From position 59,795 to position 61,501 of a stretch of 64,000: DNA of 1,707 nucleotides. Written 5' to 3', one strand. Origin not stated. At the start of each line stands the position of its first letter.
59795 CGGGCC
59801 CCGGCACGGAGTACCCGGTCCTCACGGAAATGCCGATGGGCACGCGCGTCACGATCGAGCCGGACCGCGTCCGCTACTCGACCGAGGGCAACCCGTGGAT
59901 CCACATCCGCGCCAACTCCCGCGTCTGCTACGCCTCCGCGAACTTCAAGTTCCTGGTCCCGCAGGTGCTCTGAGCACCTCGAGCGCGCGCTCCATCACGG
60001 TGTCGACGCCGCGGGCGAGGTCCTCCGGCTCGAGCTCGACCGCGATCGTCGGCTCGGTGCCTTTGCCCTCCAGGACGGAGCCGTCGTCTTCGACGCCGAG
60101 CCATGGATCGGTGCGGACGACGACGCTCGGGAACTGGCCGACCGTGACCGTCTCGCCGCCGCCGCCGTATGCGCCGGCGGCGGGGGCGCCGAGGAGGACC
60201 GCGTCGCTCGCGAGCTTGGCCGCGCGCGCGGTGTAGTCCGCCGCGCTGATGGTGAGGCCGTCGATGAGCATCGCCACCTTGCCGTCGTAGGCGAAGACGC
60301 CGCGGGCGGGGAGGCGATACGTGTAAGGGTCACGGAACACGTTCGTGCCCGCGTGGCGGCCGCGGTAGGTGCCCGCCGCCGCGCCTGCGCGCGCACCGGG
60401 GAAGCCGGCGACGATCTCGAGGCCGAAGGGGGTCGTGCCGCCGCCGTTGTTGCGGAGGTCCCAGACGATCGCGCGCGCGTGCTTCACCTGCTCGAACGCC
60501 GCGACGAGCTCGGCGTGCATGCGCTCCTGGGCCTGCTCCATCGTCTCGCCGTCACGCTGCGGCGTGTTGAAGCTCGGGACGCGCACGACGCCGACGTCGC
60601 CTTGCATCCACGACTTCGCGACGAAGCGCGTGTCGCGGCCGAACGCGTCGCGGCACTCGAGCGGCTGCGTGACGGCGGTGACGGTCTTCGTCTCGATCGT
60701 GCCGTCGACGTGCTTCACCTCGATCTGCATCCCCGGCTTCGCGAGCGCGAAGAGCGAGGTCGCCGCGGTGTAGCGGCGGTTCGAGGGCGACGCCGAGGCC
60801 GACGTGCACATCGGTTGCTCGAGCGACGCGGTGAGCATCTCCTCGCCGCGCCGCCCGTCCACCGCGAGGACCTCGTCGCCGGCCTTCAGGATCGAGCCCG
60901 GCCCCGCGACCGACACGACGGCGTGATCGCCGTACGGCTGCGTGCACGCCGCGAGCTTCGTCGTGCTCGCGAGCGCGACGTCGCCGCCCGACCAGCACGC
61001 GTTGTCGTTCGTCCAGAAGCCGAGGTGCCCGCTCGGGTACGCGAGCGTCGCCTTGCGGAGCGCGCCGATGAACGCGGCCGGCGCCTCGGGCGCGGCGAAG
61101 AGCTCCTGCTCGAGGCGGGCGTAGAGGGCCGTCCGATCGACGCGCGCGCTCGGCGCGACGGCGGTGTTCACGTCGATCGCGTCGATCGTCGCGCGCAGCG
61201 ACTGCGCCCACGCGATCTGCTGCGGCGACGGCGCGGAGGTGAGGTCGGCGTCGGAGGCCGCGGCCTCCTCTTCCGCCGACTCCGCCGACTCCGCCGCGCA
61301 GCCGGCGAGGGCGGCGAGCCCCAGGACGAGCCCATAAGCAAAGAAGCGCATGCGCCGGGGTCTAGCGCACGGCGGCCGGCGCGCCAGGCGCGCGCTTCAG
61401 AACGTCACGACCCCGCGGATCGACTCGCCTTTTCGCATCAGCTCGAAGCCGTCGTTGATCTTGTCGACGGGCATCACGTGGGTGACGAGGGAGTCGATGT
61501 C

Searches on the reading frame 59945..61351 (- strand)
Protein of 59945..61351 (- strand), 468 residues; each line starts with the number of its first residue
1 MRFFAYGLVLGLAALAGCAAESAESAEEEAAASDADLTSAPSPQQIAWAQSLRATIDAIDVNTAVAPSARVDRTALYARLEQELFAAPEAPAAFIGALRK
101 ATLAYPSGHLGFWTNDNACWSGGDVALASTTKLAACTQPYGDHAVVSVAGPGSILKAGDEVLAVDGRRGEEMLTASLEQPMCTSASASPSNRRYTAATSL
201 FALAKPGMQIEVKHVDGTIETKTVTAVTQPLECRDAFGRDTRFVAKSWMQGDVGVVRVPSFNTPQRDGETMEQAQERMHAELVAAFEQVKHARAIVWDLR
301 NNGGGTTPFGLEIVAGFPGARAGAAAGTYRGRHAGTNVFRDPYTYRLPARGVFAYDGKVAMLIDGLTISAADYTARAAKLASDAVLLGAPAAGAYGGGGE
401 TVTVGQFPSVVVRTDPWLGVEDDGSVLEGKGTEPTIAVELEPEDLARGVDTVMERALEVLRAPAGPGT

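Call 62: search_protein_families(library=pfam, proteins=[window:59945-61351:-], max_evalue=0.001)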
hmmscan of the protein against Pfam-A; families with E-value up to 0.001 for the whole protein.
window:59945-61351:- (468 aa): 1 family
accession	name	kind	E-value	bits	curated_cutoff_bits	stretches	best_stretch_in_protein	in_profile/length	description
PF03572.23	Peptidase_S41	-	9.9e-15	54.9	24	1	252-438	1-165/165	Peptidase family S41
